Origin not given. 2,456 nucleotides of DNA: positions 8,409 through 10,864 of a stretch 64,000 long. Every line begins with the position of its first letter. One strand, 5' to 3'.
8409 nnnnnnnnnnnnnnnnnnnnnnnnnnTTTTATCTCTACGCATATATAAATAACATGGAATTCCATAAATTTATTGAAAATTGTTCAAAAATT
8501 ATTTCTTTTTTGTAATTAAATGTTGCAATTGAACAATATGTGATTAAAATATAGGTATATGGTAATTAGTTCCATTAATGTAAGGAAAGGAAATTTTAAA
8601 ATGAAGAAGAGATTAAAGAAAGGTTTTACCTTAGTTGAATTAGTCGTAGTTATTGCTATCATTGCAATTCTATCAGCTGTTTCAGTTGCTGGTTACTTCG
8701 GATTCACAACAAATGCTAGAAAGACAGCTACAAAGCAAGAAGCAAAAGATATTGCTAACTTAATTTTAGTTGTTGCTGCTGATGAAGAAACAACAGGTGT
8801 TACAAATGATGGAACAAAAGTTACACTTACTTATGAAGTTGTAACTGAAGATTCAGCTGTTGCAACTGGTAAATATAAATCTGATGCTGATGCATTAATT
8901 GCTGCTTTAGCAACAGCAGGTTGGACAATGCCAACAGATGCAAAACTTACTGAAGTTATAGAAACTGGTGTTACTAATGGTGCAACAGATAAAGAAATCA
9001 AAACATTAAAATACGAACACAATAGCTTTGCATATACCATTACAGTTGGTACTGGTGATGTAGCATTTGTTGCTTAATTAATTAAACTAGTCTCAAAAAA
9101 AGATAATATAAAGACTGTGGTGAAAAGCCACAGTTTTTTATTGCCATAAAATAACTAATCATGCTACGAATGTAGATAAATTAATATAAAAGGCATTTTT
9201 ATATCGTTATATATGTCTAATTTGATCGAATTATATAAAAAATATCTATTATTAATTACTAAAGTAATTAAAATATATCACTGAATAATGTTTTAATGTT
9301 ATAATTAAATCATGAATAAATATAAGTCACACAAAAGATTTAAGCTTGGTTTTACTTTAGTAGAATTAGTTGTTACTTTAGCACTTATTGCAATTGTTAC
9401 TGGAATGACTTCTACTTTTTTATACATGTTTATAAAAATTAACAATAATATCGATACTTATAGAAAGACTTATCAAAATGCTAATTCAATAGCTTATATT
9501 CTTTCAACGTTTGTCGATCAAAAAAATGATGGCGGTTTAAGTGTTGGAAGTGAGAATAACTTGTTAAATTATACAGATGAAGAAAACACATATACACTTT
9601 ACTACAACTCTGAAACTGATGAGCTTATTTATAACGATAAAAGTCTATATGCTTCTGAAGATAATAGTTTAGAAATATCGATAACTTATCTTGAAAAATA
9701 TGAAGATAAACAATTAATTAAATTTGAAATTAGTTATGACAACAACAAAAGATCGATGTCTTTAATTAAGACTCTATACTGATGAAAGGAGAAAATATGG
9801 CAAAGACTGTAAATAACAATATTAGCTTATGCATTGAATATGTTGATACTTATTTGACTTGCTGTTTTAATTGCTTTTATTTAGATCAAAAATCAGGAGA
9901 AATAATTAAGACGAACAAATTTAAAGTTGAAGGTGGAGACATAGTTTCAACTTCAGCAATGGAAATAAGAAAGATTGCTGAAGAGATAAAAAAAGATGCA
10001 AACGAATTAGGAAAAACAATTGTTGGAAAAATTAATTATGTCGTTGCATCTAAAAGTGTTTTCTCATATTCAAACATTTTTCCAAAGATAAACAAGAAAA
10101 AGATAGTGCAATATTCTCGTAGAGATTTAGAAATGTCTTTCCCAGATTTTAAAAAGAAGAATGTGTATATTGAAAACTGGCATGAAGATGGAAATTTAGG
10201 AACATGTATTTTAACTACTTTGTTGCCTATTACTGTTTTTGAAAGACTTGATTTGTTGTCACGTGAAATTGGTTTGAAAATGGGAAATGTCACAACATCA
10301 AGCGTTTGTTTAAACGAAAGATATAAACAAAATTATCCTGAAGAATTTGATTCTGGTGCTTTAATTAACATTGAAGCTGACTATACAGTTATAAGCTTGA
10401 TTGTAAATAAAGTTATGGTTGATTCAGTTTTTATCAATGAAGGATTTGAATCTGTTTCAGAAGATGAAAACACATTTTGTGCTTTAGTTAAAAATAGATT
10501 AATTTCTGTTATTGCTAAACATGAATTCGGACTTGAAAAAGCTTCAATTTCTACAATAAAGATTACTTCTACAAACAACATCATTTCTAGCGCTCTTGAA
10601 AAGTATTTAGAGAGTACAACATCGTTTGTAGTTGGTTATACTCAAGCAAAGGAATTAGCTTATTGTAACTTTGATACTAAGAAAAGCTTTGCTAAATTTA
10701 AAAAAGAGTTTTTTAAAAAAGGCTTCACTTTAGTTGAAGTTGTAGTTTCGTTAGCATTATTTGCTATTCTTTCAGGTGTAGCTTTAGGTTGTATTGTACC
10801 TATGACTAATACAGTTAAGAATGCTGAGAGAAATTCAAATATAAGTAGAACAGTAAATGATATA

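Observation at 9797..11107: PilM-like cytoplasmic domain fused in frame to a prepilin-type pseudopilin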

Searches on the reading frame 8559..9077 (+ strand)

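Call 3: search_protein_families(library=pfam, proteins=[window:8559-9077:+], max_evalue=1)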
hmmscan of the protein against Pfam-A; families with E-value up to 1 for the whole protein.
window:8559-9077:+ (172 aa): 1 family
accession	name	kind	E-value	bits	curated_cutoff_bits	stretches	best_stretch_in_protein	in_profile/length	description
PF07963.17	N_methyl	-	2.3e-08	33.7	21.2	1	18-41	2-25/27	Prokaryotic N-terminal methylation motif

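Call 4: search_protein_families(library=ncbifam, proteins=[window:8559-9077:+], max_evalue=1)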
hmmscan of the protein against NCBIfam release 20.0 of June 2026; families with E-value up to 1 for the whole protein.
window:8559-9077:+ (172 aa): 18 families
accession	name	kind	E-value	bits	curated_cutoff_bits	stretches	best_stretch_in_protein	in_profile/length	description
NF007862.0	PRK10574.1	equivalog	1.9e-09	37.8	138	1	20-83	4-67/145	prepilin peptidase-dependent pilin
TIGR02532.1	IV_pilin_GFxxxE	domain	8.2e-08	31.8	16.3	1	20-41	1-22/24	prepilin-type N-terminal cleavage/methylation domain-containing protein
TIGR01710.1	typeII_sec_gspG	equivalog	1.1e-06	28.7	88.85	1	21-87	1-67/134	type II secretion system major pseudopilin GspG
TIGR01708.2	typeII_sec_gspH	equivalog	1.2e-06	28.6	80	1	21-73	2-51/169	type II secretion system minor pseudopilin GspH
NF041775.1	typeIV_PilA_Myxo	equivalog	1.7e-06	28.2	400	1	20-63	10-53/214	type IV pilin protein PilA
NF007800.0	PRK10506.1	equivalog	9.7e-06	25.5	158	1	17-74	5-59/163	prepilin peptidase-dependent protein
TIGR01711.1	gspJ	equivalog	0.00012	22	64.85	1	21-127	1-102/192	type II secretion system minor pseudopilin GspJ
NF041013.1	T4P_ComGE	equivalog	0.00066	19.7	49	1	20-66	3-49/83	competence type IV pilus minor pilin ComGE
NF047827.1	T3SSXpsH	equivalog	0.0038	17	160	1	21-80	1-57/145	type II secretion system protein XpsH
NF040999.1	pilin_ComGC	equivalog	0.0041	17.3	75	1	20-42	1-23/84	competence type IV pilus major pilin ComGC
TIGR02596.1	TIGR02596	subfamily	0.0047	17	70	1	23-46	1-24/196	Verru_Chthon cassette protein D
NF041002.1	pilin_ComGF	equivalog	0.0053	17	80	1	20-108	1-89/139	competence type IV pilus minor pilin ComGF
NF040982.1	ComGD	equivalog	0.0092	16.4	70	1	20-44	1-24/139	competence type IV pilus minor pilin ComGD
NF038304.1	EPS_HpsC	equivalog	0.011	15.4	200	1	15-64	15-60/318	hormogonium polysaccharide secretion pseudopilin HpsC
TIGR01707.1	gspI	equivalog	0.014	15.8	44.35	1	22-82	1-57/101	type II secretion system minor pseudopilin GspI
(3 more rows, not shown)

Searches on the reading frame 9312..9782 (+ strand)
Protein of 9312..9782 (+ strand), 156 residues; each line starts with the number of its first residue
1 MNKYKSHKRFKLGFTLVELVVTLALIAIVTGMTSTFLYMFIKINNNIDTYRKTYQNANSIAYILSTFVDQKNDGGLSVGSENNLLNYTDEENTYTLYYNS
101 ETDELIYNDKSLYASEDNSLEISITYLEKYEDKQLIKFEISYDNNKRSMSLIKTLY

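Call 3: search_protein_families(library=pfam, proteins=[window:9312-9782:+], max_evalue=1)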
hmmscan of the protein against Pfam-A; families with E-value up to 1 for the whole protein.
window:9312-9782:+ (156 aa): 3 families
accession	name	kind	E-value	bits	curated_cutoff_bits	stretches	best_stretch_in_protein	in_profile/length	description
PF07963.17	N_methyl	-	1.6e-06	27.9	21.2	1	12-32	5-25/27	Prokaryotic N-terminal methylation motif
PF23507.1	YqiM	-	0.093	13.3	27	1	51-62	7-18/27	YqiM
PF13800.11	Sigma_reg_N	-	0.15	12.8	26.3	1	8-61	7-57/91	Sigma factor regulator N-terminal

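Call 4: search_protein_families(library=ncbifam, proteins=[window:9312-9782:+], max_evalue=1)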
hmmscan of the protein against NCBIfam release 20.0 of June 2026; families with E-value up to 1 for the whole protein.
window:9312-9782:+ (156 aa): 11 families
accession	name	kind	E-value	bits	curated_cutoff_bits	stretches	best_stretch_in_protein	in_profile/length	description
TIGR02532.1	IV_pilin_GFxxxE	domain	2.4e-05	24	16.3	1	12-33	2-23/24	prepilin-type N-terminal cleavage/methylation domain-containing protein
TIGR01708.2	typeII_sec_gspH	equivalog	0.0014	18.7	80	1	13-34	3-24/169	type II secretion system minor pseudopilin GspH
NF041013.1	T4P_ComGE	equivalog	0.035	14.2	49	1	13-57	5-46/83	competence type IV pilus minor pilin ComGE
NF007862.0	PRK10574.1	equivalog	0.038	14.1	138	1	12-33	5-26/145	prepilin peptidase-dependent pilin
NF040982.1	ComGD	equivalog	0.04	14.3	70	1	13-43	3-34/139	competence type IV pilus minor pilin ComGD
NF007800.0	PRK10506.1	equivalog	0.042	13.7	158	1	9-31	6-28/163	prepilin peptidase-dependent protein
NF041002.1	pilin_ComGF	equivalog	0.095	12.9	80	1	13-49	3-39/139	competence type IV pilus minor pilin ComGF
TIGR02596.1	TIGR02596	subfamily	0.12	12.5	70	1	14-39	1-26/196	Verru_Chthon cassette protein D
NF007660.0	PRK10332.1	equivalog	0.14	12.7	86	1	11-58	8-59/107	prepilin-type N-terminal cleavage/methylation domain-containing protein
TIGR01707.1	gspI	equivalog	0.18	12.3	44.35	1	13-30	1-18/101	type II secretion system minor pseudopilin GspI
NF045978.1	ComEA_MAG0490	equivalog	0.6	9.8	98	0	23-153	4-132/162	MAG0490 family ComEA-like DNA-binding protein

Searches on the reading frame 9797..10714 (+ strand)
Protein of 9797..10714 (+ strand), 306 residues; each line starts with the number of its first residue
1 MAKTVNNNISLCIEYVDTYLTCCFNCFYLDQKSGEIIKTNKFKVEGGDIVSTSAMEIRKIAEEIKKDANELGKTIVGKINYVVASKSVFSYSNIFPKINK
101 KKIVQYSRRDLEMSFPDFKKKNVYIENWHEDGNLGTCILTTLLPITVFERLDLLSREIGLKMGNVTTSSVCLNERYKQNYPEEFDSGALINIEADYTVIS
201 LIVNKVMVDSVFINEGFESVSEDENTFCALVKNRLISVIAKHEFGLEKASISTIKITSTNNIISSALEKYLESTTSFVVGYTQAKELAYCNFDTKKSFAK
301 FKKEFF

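Call 13: search_solved_structures(query=A2, max_evalue=10, show_alignments=2)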
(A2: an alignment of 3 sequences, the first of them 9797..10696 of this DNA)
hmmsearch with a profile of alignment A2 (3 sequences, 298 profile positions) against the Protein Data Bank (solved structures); distinct sequences matched with E-value up to 10: 0.

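Call 17: find_related_loci(query=A2, collection=genome_contigs, flank=8000)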
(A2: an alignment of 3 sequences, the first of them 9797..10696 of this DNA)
Query A2 (300 aa) in genome_contigs; peptide patterns used: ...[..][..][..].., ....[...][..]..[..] (x = any residue, [..] = any of these).
90 stretches matched a pattern; 3 encode a relative of the query (tblastn E <= 1e-3); 3 distinct loci.
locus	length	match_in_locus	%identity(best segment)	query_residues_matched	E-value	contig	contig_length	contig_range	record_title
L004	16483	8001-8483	27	95-276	4e-10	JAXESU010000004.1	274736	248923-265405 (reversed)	MAG: Bacilli bacterium isolate SUG2494 k141_77689, whole genome shotgun sequence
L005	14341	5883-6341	23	96-262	1e-9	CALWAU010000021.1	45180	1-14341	MAG: uncultured Clostridia bacterium isolate E10__bin181 genome assembly, contig: E10__k127_3795094, whole genome shotgu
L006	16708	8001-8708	24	43-279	2e-5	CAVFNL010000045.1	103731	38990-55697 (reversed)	Parabacteroides distasonis isolate H07667-L1_cleanbin_000029 genome assembly, contig: Spades_H07667-L1_contig_102, whole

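Call 22: search_protein_representatives(alignment_id=A2)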
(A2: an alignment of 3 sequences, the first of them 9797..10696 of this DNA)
Query: 3 sequences, 298 profile positions. Proteins with E-value up to 0.001 (for the whole library): 26; up to 1e-10: 9; up to 1e-30: 4. The best 26 are listed.
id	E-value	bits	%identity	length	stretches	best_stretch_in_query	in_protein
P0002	7.1e-156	534.5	-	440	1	1-297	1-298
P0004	9.5e-150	514.4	-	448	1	2-298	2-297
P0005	6.3e-38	147.2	-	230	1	205-298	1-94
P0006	2.3e-31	125.7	-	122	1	84-155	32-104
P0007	6.8e-29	117.6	-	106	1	1-81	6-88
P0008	5.0e-14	68.8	-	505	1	12-273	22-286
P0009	9.8e-14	67.8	-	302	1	2-272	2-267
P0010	8.7e-12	61.4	-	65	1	1-46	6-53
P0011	1.1e-11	61.1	-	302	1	7-275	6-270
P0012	1.2e-09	54.4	-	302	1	2-273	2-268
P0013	2.1e-09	53.6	-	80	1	57-99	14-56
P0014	1.9e-08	50.4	-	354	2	75-221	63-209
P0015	2.6e-08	50.0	-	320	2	32-167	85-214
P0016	2.9e-08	49.8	-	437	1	54-263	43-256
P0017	8.2e-08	48.4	-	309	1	157-298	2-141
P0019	4.6e-07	45.9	-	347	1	18-218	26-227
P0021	1.3e-05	41.1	-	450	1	56-270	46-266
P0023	8.9e-05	38.4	-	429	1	57-266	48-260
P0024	1.2e-04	37.9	-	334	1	30-224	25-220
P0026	3.6e-04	36.4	-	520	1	29-217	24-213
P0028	8.5e-04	35.2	-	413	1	59-214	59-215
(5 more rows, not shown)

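Call 24: search_protein_families(library=pfam, proteins=[P0019, P0024, P0026, P0028, P0008, P0009, P0014, P0016, P0021, P0023], max_evalue=0.1)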
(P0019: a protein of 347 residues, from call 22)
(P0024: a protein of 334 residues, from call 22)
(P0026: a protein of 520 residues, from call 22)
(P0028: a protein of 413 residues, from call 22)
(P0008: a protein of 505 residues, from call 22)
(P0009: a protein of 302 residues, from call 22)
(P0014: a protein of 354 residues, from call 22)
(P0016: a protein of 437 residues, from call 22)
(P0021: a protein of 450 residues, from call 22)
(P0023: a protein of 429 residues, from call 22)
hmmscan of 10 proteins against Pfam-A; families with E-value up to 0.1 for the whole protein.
P0019 (347 aa): 6 families
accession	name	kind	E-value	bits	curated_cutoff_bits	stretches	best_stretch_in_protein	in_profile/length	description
PF11104.14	PilM_2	-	8.6e-24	84.5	27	1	19-319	1-306/340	Type IV pilus assembly protein PilM;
PF14450.12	FtsA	-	2.8e-08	34.6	31.8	1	195-324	1-114/127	Cell division protein FtsA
PF21522.3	MreB-like_C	-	0.00012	23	27.8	0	216-304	25-120/123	Archaeal actin homologue MreB-like, C-terminal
PF06277.17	EutA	-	0.00032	20.1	27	0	186-278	137-230/475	Ethanolamine utilisation protein EutA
PF00349.27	Hexokinase_1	-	0.0014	18.9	24.3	1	16-121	58-158/201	Hexokinase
PF06723.19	MreB_Mbl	-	0.0055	16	27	1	190-233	143-186/327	MreB/Mbl protein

P0024 (334 aa): 4 families
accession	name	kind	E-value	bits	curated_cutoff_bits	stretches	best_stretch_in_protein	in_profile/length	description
PF11104.14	PilM_2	-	2.3e-25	89.7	27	1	8-332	1-338/340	Type IV pilus assembly protein PilM;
PF14450.12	FtsA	-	1.7e-05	25.6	31.8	1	182-321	1-123/127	Cell division protein FtsA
PF06723.19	MreB_Mbl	-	0.0024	17.2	27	0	251-307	247-304/327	MreB/Mbl protein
PF01869.26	BcrAD_BadFG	-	0.044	13.7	31.5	0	7-74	1-65/271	BadF/BadG/BcrA/BcrD ATPase family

P0026 (520 aa): 1 family
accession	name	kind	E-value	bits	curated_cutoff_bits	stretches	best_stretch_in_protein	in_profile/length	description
PF11104.14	PilM_2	-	9.3e-18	64.7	27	1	10-311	4-308/340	Type IV pilus assembly protein PilM;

P0028 (413 aa): 3 families
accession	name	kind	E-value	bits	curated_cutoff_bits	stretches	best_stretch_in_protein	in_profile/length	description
PF11104.14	PilM_2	-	4.9e-28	98.5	27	1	15-321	4-317/340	Type IV pilus assembly protein PilM;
PF18175.6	HU-CCDC81_bac_2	-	0.041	14.2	35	0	218-242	2-26/70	CCDC81-like prokaryotic HU domain 2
PF07819.20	PGAP1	-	0.085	13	24.3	0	245-288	57-99/233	PGAP1-like alpha/beta domain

P0008 (505 aa): 1 family
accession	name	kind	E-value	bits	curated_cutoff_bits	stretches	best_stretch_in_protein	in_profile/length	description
PF07963.17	N_methyl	-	8e-06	25.7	21.2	1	318-339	5-26/27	Prokaryotic N-terminal methylation motif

P0009 (302 aa): 1 family
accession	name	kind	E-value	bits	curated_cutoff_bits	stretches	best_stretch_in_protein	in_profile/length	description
PF13077.11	DUF3909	-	0.071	13.6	25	0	237-293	39-95/108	Protein of unknown function (DUF3909)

P0014 (354 aa): 0 families

P0016 (437 aa): 1 family
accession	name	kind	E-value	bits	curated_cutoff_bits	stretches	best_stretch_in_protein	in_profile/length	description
PF07963.17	N_methyl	-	4.3e-05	23.3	21.2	1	294-315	5-26/27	Prokaryotic N-terminal methylation motif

P0021 (450 aa): 1 family
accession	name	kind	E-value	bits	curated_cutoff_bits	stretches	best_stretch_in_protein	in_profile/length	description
PF07963.17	N_methyl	-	2.5e-05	24.1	21.2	1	294-318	1-25/27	Prokaryotic N-terminal methylation motif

P0023 (429 aa): 0 families

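Call 28: search_solved_structures(query=A3, max_evalue=10, show_alignments=2)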
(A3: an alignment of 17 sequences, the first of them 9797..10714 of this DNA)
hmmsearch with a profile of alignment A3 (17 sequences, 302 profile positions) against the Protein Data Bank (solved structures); distinct sequences matched with E-value up to 10: 2.
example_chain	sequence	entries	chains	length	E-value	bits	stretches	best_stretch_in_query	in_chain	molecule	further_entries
3jc8_Ma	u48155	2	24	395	0.0073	18.7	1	45-219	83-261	Type IV pilus biogenesis protein PilM | PilM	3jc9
3dnp_A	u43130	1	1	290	0.15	14.4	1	134-173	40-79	Stress response protein yhaX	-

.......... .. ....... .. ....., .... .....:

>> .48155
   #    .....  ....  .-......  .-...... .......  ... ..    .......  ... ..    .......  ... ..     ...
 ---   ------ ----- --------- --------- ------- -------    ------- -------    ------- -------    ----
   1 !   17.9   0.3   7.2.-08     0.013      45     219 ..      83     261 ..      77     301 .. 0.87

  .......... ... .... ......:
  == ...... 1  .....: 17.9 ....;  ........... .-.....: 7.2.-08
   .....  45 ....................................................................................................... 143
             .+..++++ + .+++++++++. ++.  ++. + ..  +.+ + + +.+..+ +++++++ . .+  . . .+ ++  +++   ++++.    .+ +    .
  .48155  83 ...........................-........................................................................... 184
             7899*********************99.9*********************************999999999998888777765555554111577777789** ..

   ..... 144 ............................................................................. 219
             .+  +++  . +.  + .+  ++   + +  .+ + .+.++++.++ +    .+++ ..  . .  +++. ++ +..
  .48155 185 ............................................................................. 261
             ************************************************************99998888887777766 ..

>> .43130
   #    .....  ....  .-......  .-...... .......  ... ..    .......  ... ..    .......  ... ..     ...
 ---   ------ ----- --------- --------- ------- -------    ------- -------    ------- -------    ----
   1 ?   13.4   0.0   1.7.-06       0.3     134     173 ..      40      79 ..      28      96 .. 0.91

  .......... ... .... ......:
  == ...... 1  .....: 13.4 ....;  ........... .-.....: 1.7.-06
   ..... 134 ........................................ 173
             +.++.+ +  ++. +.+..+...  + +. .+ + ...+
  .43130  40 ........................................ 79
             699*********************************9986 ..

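Call 31: find_homologous_proteins(query=A3, max_evalue=0.001)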
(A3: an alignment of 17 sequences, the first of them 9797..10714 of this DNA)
Query A3 (17 sequences) (306 aa, profile of the alignment): 4 proteins with E <= 0.001 among 7201 candidates.
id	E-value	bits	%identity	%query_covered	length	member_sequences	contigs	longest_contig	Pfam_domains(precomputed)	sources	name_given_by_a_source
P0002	2.9e-93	330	44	97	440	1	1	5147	PF07963.18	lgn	-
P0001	5.6e-93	329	99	100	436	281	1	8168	PF07963.18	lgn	-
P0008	2.8e-81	291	24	70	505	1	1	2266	PF07963.18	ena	-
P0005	9.0e-20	89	100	33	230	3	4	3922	PF07963.18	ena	-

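Call 34: find_encoding_contigs(protein=P0021, flank=8000, max_places=2)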
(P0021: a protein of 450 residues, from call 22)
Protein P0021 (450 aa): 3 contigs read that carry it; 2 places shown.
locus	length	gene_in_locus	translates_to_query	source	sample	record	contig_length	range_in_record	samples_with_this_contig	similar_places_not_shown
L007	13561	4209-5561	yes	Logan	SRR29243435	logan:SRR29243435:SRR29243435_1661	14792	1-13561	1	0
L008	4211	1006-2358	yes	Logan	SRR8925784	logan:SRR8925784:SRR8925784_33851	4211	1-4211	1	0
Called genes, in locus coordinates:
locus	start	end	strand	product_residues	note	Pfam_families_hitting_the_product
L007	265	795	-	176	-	-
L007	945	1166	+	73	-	-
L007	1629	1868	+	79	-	-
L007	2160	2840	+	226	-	-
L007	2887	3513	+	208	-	PF07963:N_methyl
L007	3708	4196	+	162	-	PF07963:N_methyl (weak)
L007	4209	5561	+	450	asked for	PF07963:N_methyl (faint)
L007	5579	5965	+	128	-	-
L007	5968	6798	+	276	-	PF06750:A24_N_bact, PF01478:Peptidase_A24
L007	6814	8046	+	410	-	PF28597:T2SSF_N (faint), PF00482:T2SSF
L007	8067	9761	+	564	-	PF05157:MshEN (weak), PF00437:T2SSE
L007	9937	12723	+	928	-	-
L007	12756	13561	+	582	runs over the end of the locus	PF00664:ABC_membrane, PF00005:ABC_tran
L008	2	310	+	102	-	?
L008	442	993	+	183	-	PF07963:N_methyl (weak)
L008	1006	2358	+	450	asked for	PF07963:N_methyl (faint)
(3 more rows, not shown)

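Call 35: find_encoding_contigs(protein=P0009, flank=8000, max_places=2)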
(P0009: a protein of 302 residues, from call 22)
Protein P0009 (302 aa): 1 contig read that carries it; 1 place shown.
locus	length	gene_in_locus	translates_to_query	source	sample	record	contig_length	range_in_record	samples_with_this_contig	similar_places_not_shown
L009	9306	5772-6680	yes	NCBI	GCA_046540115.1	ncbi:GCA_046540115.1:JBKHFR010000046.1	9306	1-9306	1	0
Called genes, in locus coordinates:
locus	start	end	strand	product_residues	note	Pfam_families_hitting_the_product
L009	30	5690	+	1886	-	PF09479:Flg_new, PF09479:Flg_new, PF25390:WD40_RLD, PF00415:RCC1, PF00415:RCC1, PF13540:RCC1_2, PF13540:RCC1_2, PF25390:WD40_RLD, +34 more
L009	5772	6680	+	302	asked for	-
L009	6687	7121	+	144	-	PF07963:N_methyl (weak)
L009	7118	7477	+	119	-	-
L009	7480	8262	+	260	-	PF06750:A24_N_bact, PF01478:Peptidase_A24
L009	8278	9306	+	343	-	PF28597:T2SSF_N, PF00482:T2SSF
